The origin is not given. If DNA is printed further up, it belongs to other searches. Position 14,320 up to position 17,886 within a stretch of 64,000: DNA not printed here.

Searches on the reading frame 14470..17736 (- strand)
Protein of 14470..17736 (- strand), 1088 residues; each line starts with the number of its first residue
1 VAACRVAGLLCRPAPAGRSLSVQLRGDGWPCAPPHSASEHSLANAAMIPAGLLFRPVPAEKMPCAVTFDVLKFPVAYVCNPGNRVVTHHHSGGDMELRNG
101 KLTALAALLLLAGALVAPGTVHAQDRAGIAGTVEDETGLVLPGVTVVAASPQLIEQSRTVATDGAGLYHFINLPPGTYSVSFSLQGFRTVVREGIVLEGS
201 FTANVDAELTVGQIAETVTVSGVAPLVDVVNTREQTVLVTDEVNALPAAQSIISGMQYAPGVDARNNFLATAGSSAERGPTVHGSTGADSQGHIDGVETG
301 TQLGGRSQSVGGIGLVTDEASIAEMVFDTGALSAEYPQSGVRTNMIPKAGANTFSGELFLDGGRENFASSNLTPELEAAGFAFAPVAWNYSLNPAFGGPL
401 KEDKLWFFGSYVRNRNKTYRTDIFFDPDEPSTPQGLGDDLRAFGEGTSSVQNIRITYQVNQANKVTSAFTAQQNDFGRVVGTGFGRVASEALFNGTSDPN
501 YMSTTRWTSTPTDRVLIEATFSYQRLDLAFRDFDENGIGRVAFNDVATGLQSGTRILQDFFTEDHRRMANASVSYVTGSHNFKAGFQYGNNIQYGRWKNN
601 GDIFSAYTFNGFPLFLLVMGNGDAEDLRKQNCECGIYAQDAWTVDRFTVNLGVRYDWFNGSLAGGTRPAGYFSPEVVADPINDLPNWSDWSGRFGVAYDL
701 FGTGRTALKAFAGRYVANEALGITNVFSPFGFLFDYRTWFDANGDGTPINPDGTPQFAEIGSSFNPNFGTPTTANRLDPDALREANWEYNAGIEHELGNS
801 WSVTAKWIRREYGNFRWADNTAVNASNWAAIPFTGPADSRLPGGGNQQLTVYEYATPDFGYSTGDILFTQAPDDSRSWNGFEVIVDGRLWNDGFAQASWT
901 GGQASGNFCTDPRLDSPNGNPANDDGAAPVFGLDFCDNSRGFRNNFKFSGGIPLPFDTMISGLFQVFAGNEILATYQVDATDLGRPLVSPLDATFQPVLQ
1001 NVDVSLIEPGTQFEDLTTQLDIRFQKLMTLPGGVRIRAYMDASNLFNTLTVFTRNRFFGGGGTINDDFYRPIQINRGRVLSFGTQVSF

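Call 21: search_protein_families(library=pfam, proteins=[window:14470-17736:-], max_evalue=0.001)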
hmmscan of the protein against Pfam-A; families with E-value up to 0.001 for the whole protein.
window:14470-17736:- (1088 aa): 4 families
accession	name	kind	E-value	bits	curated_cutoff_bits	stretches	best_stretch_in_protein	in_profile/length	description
PF25183.1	OMP_b-brl_4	-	8e-25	87.8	30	1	451-956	157-679/838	Outer membrane beta barrel domain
PF13620.12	CarboxypepD_reg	-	5.2e-16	59.2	32.3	1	129-210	2-82/82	Carboxypeptidase regulatory-like domain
PF13715.12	CarbopepD_reg_2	-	1.1e-05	25.8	32.2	1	129-209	1-76/88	CarboxypepD_reg-like domain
PF17210.9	SdrD_B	-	3.5e-05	24.4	29.7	1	137-185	20-67/112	SdrD B-like domain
